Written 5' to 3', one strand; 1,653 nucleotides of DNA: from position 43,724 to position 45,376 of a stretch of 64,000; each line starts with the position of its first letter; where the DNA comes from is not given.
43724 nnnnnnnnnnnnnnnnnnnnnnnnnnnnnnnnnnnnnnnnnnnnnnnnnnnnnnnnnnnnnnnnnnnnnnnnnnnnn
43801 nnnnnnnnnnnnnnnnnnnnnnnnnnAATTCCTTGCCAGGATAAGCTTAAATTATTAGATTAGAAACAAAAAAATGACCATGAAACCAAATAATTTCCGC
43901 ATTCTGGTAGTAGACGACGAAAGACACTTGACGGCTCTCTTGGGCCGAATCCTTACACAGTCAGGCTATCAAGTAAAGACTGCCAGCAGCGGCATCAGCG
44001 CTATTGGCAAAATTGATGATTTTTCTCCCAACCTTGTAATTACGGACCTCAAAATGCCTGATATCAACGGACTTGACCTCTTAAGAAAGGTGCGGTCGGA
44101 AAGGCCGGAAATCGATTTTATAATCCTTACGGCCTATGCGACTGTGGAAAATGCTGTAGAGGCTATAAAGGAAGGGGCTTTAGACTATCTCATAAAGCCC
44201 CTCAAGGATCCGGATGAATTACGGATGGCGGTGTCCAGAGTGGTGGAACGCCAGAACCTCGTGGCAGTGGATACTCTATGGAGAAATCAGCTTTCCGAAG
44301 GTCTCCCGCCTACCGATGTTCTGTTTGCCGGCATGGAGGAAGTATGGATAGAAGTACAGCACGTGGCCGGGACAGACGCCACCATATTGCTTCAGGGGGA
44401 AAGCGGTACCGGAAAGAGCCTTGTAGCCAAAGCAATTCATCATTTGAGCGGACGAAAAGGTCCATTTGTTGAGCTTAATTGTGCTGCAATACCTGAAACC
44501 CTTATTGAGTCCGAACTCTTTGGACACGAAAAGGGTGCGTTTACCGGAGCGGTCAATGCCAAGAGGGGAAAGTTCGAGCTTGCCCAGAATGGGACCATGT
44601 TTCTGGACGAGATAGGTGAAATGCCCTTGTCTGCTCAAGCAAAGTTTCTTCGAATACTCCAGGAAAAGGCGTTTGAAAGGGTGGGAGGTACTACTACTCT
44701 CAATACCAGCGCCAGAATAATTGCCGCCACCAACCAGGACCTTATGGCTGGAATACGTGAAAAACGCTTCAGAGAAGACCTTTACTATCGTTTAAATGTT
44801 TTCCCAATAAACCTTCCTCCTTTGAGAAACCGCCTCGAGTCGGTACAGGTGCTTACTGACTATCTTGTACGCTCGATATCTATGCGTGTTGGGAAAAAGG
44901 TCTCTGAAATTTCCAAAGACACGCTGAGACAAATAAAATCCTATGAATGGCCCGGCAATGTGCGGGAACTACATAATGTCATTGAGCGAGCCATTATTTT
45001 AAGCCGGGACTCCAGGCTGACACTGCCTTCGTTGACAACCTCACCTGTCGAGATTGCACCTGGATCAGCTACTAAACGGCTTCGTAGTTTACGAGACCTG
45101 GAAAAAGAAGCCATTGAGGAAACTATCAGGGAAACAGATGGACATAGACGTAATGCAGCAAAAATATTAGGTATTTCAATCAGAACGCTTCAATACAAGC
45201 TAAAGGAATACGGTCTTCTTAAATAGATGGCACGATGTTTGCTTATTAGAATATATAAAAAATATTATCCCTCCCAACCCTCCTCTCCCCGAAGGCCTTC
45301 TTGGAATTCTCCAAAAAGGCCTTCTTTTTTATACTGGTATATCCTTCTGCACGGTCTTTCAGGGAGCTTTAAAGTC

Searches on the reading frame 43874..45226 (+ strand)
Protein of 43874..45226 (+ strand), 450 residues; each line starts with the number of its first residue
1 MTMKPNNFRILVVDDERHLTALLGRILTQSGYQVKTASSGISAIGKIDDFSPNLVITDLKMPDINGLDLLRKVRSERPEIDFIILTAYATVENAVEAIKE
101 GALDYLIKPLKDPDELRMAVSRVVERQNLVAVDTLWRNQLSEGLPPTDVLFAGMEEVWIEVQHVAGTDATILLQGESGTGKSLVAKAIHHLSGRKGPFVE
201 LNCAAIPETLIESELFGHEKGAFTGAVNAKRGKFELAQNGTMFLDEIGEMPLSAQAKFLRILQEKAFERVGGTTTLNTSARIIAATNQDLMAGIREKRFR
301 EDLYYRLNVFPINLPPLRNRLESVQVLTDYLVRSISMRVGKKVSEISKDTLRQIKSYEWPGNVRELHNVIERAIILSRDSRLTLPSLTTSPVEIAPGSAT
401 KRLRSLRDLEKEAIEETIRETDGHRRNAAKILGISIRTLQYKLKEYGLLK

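Call 7: search_protein_families(library=pfam, proteins=[window:43874-45226:+], max_evalue=0.01)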
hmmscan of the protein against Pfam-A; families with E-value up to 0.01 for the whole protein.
window:43874-45226:+ (450 aa): 11 families
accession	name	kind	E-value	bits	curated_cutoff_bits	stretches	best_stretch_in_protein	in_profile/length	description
PF00158.32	Sigma54_activat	-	2.2e-67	226.4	20.2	1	154-312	8-167/168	Sigma-54 interaction domain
PF00072.30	Response_reg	-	5.7e-28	97.7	30.2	1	10-120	1-110/111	Response regulator receiver domain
PF25601.1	AAA_lid_14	-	3.3e-18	65.7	27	1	318-391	1-74/87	AAA+ ATPase lid domain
PF14532.12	Sigma54_activ_2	-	1.6e-15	58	25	1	160-317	13-138/138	Sigma-54 interaction domain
PF02954.25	HTH_8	-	3.3e-15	56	22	1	405-446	1-42/42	Bacterial regulatory protein, Fis family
PF07728.20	AAA_5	-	9.5e-08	32.6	22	1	171-288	2-123/139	AAA domain (dynein-related subfamily)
PF00004.35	AAA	-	6.2e-07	30.4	21.2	1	171-290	1-114/131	ATPase family associated with various cellular activities (AAA)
PF01078.27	Mg_chelatase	-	9.8e-07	28.8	20.3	1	225-288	93-158/207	Magnesium chelatase, subunit ChlI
PF13191.12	AAA_16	-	6.9e-05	23.9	32.6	1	169-263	25-121/167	AAA ATPase domain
PF00493.29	MCM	-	0.00014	21.5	23.3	1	151-289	41-174/224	MCM P-loop domain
PF07726.17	AAA_3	-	0.0033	17.8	27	1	171-288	2-112/131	ATPase family associated with various cellular activities (AAA)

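Call 9: find_related_loci(query=window:43874-45223:+, collection=genome_contigs, flank=4000)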
Query window:43874-45223:+ (450 aa) in genome_contigs; peptide patterns used: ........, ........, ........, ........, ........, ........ (x = any residue, [..] = any of these).
600 stretches matched a pattern (row limit reached: there are more); 480 encode a relative of the query (tblastn E <= 1e-3); the best 80 are kept; 80 distinct loci.
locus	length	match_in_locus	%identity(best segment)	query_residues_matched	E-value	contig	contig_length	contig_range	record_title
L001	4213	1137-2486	89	1-450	0e+0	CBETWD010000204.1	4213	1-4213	MAG TPA_asm: uncultured bacterium isolate SRR15668623_binner23_Refined_26 genome assembly, contig: ERZ26872896.7271, who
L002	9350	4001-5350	89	1-450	0e+0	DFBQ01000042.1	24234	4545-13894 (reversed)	MAG TPA_asm: Deltaproteobacteria bacterium UBA3076 UBA3076_contig_9891, whole genome shotgun sequence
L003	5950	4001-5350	88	1-450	0e+0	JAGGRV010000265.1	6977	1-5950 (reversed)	MAG: Deltaproteobacteria bacterium isolate AUK005 PB_MANV_005_c_000000000339, whole genome shotgun sequence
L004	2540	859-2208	88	1-450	0e+0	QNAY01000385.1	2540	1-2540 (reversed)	MAG: Thermodesulfobacteriota bacterium isolate B4_G9 B4_Guay9_scaffold_109908, whole genome shotgun sequence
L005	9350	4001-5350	88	1-450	0e+0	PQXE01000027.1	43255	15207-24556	MAG: Deltaproteobacteria bacterium isolate E20SeepSRB2 NODE_27_length_43255_cov_26.3951, whole genome shotgun sequence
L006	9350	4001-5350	88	1-450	0e+0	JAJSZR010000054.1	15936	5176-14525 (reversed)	MAG: Deltaproteobacteria bacterium isolate NA091R45FWG174 FWG174_SeepSRB2_contig054_0015936bp, whole genome shotgun sequ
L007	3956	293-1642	88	1-450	0e+0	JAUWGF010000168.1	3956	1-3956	MAG: Deltaproteobacteria bacterium isolate CSMAG_2235 CSMAG_2235_k141_1665148_length_3956_cov_18.9528, whole genome shot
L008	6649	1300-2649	89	1-450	0e+0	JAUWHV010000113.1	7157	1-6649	MAG: Deltaproteobacteria bacterium isolate CSMAG_2277 CSMAG_2277_k141_104796_length_7157_cov_14.9165, whole genome shotg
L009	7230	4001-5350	86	1-450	0e+0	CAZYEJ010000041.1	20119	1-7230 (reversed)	MAG TPA_asm: uncultured Thermodesulfobacteriaceae bacterium isolate SRP191223_co2_305 genome assembly, contig: NODE_1405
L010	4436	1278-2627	86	1-450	0e+0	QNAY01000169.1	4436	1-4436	MAG: Thermodesulfobacteriota bacterium isolate B4_G9 B4_Guay9_scaffold_40607, whole genome shotgun sequence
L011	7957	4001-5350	85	1-450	0e+0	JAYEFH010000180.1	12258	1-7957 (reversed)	MAG: Thermodesulfobacteriota bacterium isolate MAG278 MAG278_180, whole genome shotgun sequence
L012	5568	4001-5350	85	1-450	0e+0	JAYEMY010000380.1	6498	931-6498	MAG: Thermodesulfobacteriota bacterium isolate MAG069 MAG069_380, whole genome shotgun sequence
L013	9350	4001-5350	85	1-450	0e+0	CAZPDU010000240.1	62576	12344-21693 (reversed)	MAG TPA_asm: uncultured Thermodesulfobacteriaceae bacterium isolate SRP067234_co1_228 genome assembly, contig: k99_10570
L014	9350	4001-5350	84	1-450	0e+0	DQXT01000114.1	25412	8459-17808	MAG TPA_asm: Deltaproteobacteria bacterium isolate HyVt-14 Ga0136651_10000331, whole genome shotgun sequence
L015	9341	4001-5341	63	2-446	0e+0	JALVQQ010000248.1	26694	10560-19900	MAG: Deltaproteobacteria bacterium isolate A3_metabat2_scaf2bin.059 A3_NODE_632_length_26694_cov_2.362856, whole genome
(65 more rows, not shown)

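Call 53: find_homologous_proteins(query=window:43874-45223:+, max_evalue=1e-100)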
Query window:43874-45223:+ (450 aa): 3048 proteins with E <= 1e-100 among 8000 candidates; the best 120 are listed.
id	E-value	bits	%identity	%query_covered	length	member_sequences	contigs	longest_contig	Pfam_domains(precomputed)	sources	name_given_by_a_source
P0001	4.1e-290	980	100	100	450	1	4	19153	PF00158.33,PF25601.2,PF02954.26,PF00004.36,PF14532.13,PF07728.21,PF00072.31,PF01078.28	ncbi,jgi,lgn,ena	-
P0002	1.0e-289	978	100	100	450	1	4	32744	PF00158.33,PF25601.2,PF02954.26,PF00004.36,PF14532.13,PF07728.21,PF00072.31,PF01078.28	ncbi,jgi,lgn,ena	-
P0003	1.1e-289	978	100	100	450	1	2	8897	PF00158.33,PF25601.2,PF02954.26,PF00004.36,PF14532.13,PF07728.21,PF00072.31,PF01078.28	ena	-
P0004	1.3e-289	978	100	100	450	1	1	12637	PF00158.33,PF25601.2,PF02954.26,PF00004.36,PF14532.13,PF07728.21,PF00072.31,PF01078.28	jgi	-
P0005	1.4e-289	978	100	100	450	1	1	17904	PF00158.33,PF25601.2,PF02954.26,PF00004.36,PF14532.13,PF07728.21,PF00072.31,PF01078.28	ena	-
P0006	1.6e-289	978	100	100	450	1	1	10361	PF00158.33,PF25601.2,PF02954.26,PF00004.36,PF14532.13,PF07728.21,PF00072.31,PF01078.28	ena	-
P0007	2.0e-289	977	100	100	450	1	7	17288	PF00158.33,PF25601.2,PF02954.26,PF00004.36,PF14532.13,PF07728.21,PF00072.31,PF01078.28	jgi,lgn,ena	-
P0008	5.0e-289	976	100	100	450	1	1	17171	PF00158.33,PF25601.2,PF02954.26,PF00004.36,PF14532.13,PF07728.21,PF00072.31,PF01078.28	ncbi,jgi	-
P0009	5.3e-289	976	100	100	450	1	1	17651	PF00158.33,PF25601.2,PF02954.26,PF00004.36,PF14532.13,PF07728.21,PF00072.31,PF01078.28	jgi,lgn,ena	-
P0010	5.3e-289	976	100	100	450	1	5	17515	PF00158.33,PF25601.2,PF02954.26,PF00004.36,PF14532.13,PF07728.21,PF00072.31,PF01078.28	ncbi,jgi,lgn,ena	ncbi:MAG: sigma-54-dependent transcriptional regulator [Dissulfuribacterales bacterium]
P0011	7.0e-289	976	99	100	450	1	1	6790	PF00158.33,PF25601.2,PF02954.26,PF00004.36,PF14532.13,PF07728.21,PF00072.31,PF01078.28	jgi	-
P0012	9.3e-289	975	100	100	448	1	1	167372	PF00158.33,PF25601.2,PF02954.26,PF00004.36,PF14532.13,PF07728.21,PF00072.31,PF01078.28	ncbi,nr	ncbi:MAG: sigma-54-dependent Fis family transcriptional regulator [Deltaproteobacteria bacterium]|nr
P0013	1.7e-288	974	99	100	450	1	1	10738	PF00158.33,PF25601.2,PF02954.26,PF00004.36,PF14532.13,PF07728.21,PF00072.31,PF01078.28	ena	-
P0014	2.3e-288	974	100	100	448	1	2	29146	PF00158.33,PF25601.2,PF02954.26,PF00004.36,PF14532.13,PF07728.21,PF00072.31,PF01078.28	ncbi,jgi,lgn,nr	ncbi:MAG: sigma-54-dependent Fis family transcriptional regulator [Deltaproteobacteria bacterium]|nr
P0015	4.6e-288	973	100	100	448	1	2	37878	PF00158.33,PF25601.2,PF02954.26,PF00004.36,PF14532.13,PF07728.21,PF00072.31,PF01078.28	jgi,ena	-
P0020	2.4e-267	905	92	100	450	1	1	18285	PF00158.33,PF25601.2,PF02954.26,PF00493.30,PF00004.36,PF14532.13,PF07728.21,PF00072.31,PF01078.28,PF13191.13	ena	-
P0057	4.9e-254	861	87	100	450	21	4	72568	PF00158.33,PF25601.2,PF02954.26,PF00493.30,PF00004.36,PF14532.13,PF07728.21,PF00072.31,PF01078.28,PF13191.13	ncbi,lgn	-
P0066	9.7e-251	850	86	100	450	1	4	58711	PF00158.33,PF25601.2,PF02954.26,PF00004.36,PF14532.13,PF07728.21,PF00072.31,PF01078.28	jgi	jgi:DNA-binding NtrC family response regulator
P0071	4.0e-247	838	85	100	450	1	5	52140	PF00158.33,PF25601.2,PF02954.26,PF00493.30,PF00004.36,PF14532.13,PF07728.21,PF00072.31,PF01078.28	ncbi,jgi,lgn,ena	ncbi:MAG: sigma-54 dependent transcriptional regulator [Dissulfuribacterales bacterium]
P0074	6.8e-242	821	84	100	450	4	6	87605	PF00158.33,PF25601.2,PF02954.26,PF00493.30,PF00004.36,PF14532.13,PF07728.21,PF00072.31,PF01078.28,PF13191.13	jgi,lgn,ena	-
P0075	7.1e-230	781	79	100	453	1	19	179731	PF00158.33,PF25601.2,PF02954.26,PF00493.30,PF00004.36,PF14532.13,PF07728.21,PF00072.31,PF01078.28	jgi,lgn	jgi:DNA-binding NtrC family response regulator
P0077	2.8e-227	773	78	100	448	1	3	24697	PF00158.33,PF25601.2,PF02954.26,PF00493.30,PF00004.36,PF14532.13,PF07728.21,PF00072.31,PF01078.28,PF13191.13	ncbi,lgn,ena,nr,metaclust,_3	ncbi:MAG: hypothetical protein BA864_03770 [Desulfuromonadales bacterium C00003093]|nr:MAG: hypothet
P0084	1.0e-216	738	75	99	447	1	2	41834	PF00158.33,PF25601.2,PF02954.26,PF00493.30,PF00004.36,PF14532.13,PF07728.21,PF00072.31,PF01078.28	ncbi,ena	-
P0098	9.1e-194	662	67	99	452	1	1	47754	PF00158.33,PF25601.2,PF02954.26,PF00004.36,PF14532.13,PF07728.21,PF00072.31,PF01078.28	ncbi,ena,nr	ncbi:MAG: sigma-54 dependent transcriptional regulator [Desulfobacteraceae bacterium]|nr:sigma-54 de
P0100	2.4e-192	658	65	99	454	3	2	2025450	PF00158.33,PF25601.2,PF02954.26,PF00493.30,PF00004.36,PF14532.13,PF07728.21,PF00072.31,PF01078.28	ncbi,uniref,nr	ncbi:MAG: sigma-54-dependent transcriptional regulator [Dissulfurimicrobium sp.]|uniref:sigma-54-dep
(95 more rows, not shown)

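Call 54: find_encoding_contigs(protein=P0100, flank=6000, max_places=2)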
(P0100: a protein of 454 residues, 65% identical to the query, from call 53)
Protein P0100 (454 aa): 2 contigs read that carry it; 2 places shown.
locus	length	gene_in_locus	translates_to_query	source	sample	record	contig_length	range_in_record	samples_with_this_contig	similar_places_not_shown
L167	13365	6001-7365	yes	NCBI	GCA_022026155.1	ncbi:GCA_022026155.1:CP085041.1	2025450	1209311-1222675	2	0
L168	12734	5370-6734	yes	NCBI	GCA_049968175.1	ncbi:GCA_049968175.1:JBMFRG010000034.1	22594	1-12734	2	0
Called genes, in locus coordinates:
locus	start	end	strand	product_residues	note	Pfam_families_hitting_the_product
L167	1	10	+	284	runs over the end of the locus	PF01656:CbiA, PF10609:ParA (weak), PF13614:AAA_31 (faint), PF00037:Fer4 (weak), PF13187:Fer4_9 (weak)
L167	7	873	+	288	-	PF01656:CbiA, PF10609:ParA (faint), PF13614:AAA_31 (faint), PF12838:Fer4_7 (faint), PF00037:Fer4 (weak), PF12797:Fer4_2 (faint), PF13187:Fer4_9 (weak), PF14697:Fer4_21 (weak), +2 more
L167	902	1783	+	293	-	PF10609:ParA, PF01656:CbiA, PF13614:AAA_31 (weak)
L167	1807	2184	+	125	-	PF02579:Nitro_FeMo-Co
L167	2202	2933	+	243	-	PF01553:Acyltransferase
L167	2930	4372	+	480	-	PF00224:PK, PF02887:PK_C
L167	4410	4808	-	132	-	PF07238:PilZ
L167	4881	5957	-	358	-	PF00781:DAGK_cat, PF00609:DAGK_acc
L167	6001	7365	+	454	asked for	PF00072:Response_reg, PF00158:Sigma54_activat, PF00493:MCM (weak), PF14532:Sigma54_activ_2, PF00004:AAA, PF07728:AAA_5, PF25601:AAA_lid_14, PF02954:HTH_8, +1 more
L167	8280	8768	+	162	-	PF26390:MamS_MamX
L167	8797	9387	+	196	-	PF01812:5-FTHF_cyc-lig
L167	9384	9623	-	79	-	PF11127:YgaP-like_TM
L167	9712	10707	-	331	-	PF07885:Ion_trans_2, PF02254:TrkA_N, PF02080:TrkA_C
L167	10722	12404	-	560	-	PF00342:PGI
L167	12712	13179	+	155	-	PF01161:PBP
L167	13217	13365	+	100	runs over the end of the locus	-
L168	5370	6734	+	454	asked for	PF00072:Response_reg, PF00158:Sigma54_activat, PF00493:MCM (weak), PF14532:Sigma54_activ_2, PF00004:AAA, PF07728:AAA_5, PF25601:AAA_lid_14, PF02954:HTH_8, +1 more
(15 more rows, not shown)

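Call 55: find_encoding_contigs(protein=P0077, flank=3000, max_places=1)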
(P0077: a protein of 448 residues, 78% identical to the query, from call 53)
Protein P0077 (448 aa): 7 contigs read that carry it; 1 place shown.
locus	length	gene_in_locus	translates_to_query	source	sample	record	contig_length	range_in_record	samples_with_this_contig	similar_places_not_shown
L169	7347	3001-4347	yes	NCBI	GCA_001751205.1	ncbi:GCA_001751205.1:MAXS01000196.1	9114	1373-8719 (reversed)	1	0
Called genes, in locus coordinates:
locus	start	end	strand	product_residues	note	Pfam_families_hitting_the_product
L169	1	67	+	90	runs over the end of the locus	-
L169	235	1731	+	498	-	PF13173:AAA_14, PF13635:DUF4143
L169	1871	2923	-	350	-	PF00781:DAGK_cat, PF00609:DAGK_acc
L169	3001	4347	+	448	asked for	PF00072:Response_reg, PF00158:Sigma54_activat, PF00493:MCM (weak), PF13191:AAA_16 (weak), PF14532:Sigma54_activ_2, PF07728:AAA_5, PF25601:AAA_lid_14, PF02954:HTH_8, +2 more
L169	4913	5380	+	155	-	PF26390:MamS_MamX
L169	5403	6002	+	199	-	PF01812:5-FTHF_cyc-lig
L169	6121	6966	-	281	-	PF00950:ABC-3, PF01032:FecCD (weak)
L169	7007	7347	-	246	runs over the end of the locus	PF00005:ABC_tran, PF02463:SMC_N (weak), PF13304:AAA_21 (weak)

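Call 56: find_encoding_contigs(protein=P0084, flank=3000, max_places=1)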
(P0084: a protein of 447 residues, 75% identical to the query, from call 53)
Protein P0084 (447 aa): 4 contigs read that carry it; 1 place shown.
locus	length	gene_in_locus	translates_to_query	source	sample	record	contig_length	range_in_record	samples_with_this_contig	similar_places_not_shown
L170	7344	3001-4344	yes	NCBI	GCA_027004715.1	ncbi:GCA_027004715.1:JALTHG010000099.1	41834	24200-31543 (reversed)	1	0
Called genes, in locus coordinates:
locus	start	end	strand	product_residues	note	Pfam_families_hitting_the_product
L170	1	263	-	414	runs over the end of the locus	PF04413:Glycos_transf_N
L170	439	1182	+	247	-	PF01479:S4, PF00849:PseudoU_synth_2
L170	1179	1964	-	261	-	PF06750:A24_N_bact, PF01478:Peptidase_A24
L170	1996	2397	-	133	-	PF07238:PilZ (weak)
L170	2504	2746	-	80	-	-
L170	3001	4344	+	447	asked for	PF00072:Response_reg, PF00158:Sigma54_activat, PF00493:MCM (weak), PF14532:Sigma54_activ_2, PF00004:AAA, PF07728:AAA_5, PF25601:AAA_lid_14, PF02954:HTH_8, +1 more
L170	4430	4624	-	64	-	-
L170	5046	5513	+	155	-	PF26390:MamS_MamX (weak)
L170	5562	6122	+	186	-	PF01812:5-FTHF_cyc-lig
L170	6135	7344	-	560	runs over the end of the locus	PF00342:PGI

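Call 57: find_encoding_contigs(protein=P0098, flank=3000, max_places=1)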
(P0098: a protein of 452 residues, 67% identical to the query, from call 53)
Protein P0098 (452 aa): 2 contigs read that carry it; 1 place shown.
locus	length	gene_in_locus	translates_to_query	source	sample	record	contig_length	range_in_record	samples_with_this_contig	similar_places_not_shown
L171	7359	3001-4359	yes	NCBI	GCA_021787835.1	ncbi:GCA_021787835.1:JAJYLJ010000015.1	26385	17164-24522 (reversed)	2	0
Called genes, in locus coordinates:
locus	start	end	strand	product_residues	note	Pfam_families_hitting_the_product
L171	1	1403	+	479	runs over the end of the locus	PF00224:PK, PF02887:PK_C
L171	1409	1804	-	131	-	PF07238:PilZ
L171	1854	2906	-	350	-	PF00781:DAGK_cat, PF00609:DAGK_acc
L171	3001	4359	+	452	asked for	PF00072:Response_reg, PF00158:Sigma54_activat, PF01078:Mg_chelatase (faint), PF14532:Sigma54_activ_2, PF00004:AAA, PF07728:AAA_5, PF25601:AAA_lid_14, PF02954:HTH_8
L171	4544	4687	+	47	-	-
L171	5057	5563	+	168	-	PF01812:5-FTHF_cyc-lig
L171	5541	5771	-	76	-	PF11127:YgaP-like_TM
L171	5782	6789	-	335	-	PF07885:Ion_trans_2, PF02254:TrkA_N, PF02080:TrkA_C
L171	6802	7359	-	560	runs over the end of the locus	PF00342:PGI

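Call 66: search_protein_families(library=pfam, proteins=[L167:8280-8765:+, L169:4913-5377:+], max_evalue=1)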
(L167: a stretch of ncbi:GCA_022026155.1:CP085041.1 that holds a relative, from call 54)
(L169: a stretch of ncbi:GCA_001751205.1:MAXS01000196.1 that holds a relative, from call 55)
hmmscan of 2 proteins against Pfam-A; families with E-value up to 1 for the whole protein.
L167:8280-8765:+ (162 aa): 1 family
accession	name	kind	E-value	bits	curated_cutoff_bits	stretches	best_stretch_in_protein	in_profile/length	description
PF04914.18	DltD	-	0.052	13.3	22.7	1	43-95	48-99/348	DltD protein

L169:4913-5377:+ (155 aa): 0 families

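Call 68: search_protein_families(library=ncbifam, proteins=[window:43874-45223:+], max_evalue=0.001)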
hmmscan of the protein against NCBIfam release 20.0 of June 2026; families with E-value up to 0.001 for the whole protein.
window:43874-45223:+ (450 aa): 117 families (the best 25 are shown)
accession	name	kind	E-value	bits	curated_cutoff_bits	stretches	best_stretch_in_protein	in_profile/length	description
NF008469.0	PRK11361.1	equivalog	3.3e-131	438.2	714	1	8-448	5-456/461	acetoacetate metabolism transcriptional regulator AtoC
TIGR01818.1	ntrC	equivalog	1.7e-119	399.7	558.6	1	10-386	1-376/463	nitrogen regulation protein NR(I)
TIGR02915.1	PEP_resp_reg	equivalog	2e-115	386.2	502.6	1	10-448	1-444/445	PEP-CTERM-box response regulator transcription factor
NF041946.1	LuxO_transreg_Vib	equivalog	2.4e-108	362.9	800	1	13-388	2-377/463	quorum-sensing sigma-54 dependent transcriptional regulator LuxO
NF041552.1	TF_PrdR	equivalog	1.4e-105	353.8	795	1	161-447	283-577/577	sigma-54 dependent transcriptional regulator PrdR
NF007689.0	PRK10365.1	equivalog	5.2e-103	345.2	760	1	3-443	1-439/441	sigma-54-dependent response regulator transcription factor ZraR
TIGR01817.1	nifA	equivalog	4.9e-99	332.5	528.85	1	154-383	205-434/534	nif-specific transcriptional activator NifA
NF008176.1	PRK10923.1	equivalog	1.1e-98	330.8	620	2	10-377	6-371/469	nitrogen regulation protein NR(I)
NF011695.0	PRK15115.1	equivalog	1.6e-98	330.3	763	1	6-443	5-432/445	two-component system response regulator GlrR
NF049963.1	RespRegFlgRCampy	domain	5.8e-98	328.5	750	1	30-448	24-429/429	fla regulon two-component system response regulator FlgR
NF051870.1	NAssimRespRegNtrX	equivalog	1.7e-95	320.6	600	1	9-447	3-451/452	nitrogen assimilation response regulator NtrX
NF050807.1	TransRegFlbDCaul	equivalog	8.9e-94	314.9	750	1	24-446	17-438/454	sigma-54-dependent transcriptional regulator FlbD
NF003451.0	PRK05022.1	equivalog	4.9e-92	309.3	476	1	154-395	199-442/512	nitric oxide reductase transcriptional regulator NorR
NF038308.1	RNA_repair_RtcR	equivalog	9e-91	305.3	650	1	154-446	189-516/530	RNA repair transcriptional activator RtcR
NF011958.0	PRK15429.1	equivalog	6.1e-90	302.8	830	1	154-448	388-686/692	formate hydrogenlyase transcriptional activator FlhA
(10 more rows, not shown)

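Call 69: find_encoding_contigs(protein=P0074, flank=6000, max_places=1)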
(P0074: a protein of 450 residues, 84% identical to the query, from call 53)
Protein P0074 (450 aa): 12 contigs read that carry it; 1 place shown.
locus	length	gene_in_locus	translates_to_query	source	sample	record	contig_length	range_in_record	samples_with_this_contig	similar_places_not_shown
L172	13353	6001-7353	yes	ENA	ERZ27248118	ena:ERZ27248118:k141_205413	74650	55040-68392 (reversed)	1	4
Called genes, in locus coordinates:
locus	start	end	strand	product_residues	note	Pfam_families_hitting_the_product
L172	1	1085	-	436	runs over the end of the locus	PF04413:Glycos_transf_N, PF00534:Glycos_transf_1 (faint)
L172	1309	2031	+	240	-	PF01479:S4, PF00849:PseudoU_synth_2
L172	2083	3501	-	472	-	PF07728:AAA_5 (faint), PF00072:Response_reg, PF00158:Sigma54_activat, PF14532:Sigma54_activ_2, PF25601:AAA_lid_14, PF02954:HTH_8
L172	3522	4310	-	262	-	PF06750:A24_N_bact, PF01478:Peptidase_A24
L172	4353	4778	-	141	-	-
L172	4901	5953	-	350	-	PF00781:DAGK_cat, PF00609:DAGK_acc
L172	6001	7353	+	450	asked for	PF00072:Response_reg, PF00158:Sigma54_activat, PF00493:MCM (weak), PF14532:Sigma54_activ_2, PF00004:AAA, PF07728:AAA_5, PF25601:AAA_lid_14, PF02954:HTH_8, +2 more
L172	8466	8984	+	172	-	PF01812:5-FTHF_cyc-lig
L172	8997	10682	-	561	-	PF00342:PGI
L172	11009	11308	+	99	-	-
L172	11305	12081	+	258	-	PF08443:RimK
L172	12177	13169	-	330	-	PF01959:DHQS, PF26558:DHQS_2nd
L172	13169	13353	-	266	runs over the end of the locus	PF01791:DeoC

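Call 70: find_encoding_contigs(protein=P0057, flank=6000, max_places=1)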
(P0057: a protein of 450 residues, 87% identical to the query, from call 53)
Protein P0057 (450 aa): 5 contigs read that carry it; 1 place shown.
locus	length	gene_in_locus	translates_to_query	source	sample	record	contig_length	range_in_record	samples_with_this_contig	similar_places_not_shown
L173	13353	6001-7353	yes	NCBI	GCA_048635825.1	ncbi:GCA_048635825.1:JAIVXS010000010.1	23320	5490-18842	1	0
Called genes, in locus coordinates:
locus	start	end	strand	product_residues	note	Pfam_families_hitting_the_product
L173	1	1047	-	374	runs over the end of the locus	PF01888:CbiD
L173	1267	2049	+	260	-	PF01479:S4, PF00849:PseudoU_synth_2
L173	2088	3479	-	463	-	PF00072:Response_reg, PF00158:Sigma54_activat, PF14532:Sigma54_activ_2, PF07728:AAA_5 (faint), PF25601:AAA_lid_14, PF02954:HTH_8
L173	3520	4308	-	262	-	PF06750:A24_N_bact, PF01478:Peptidase_A24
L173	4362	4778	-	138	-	-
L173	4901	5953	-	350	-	PF00781:DAGK_cat, PF00609:DAGK_acc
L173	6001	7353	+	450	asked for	PF00072:Response_reg, PF00158:Sigma54_activat, PF00493:MCM (weak), PF14532:Sigma54_activ_2, PF13191:AAA_16 (weak), PF07728:AAA_5, PF25601:AAA_lid_14, PF02954:HTH_8, +2 more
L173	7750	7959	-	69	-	-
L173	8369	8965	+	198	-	PF01812:5-FTHF_cyc-lig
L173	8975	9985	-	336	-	PF07885:Ion_trans_2, PF02254:TrkA_N, PF02080:TrkA_C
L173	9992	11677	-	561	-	PF00342:PGI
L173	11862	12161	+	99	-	-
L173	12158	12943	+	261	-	PF08443:RimK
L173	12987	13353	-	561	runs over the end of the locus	PF13517:FG-GAP_3 (faint)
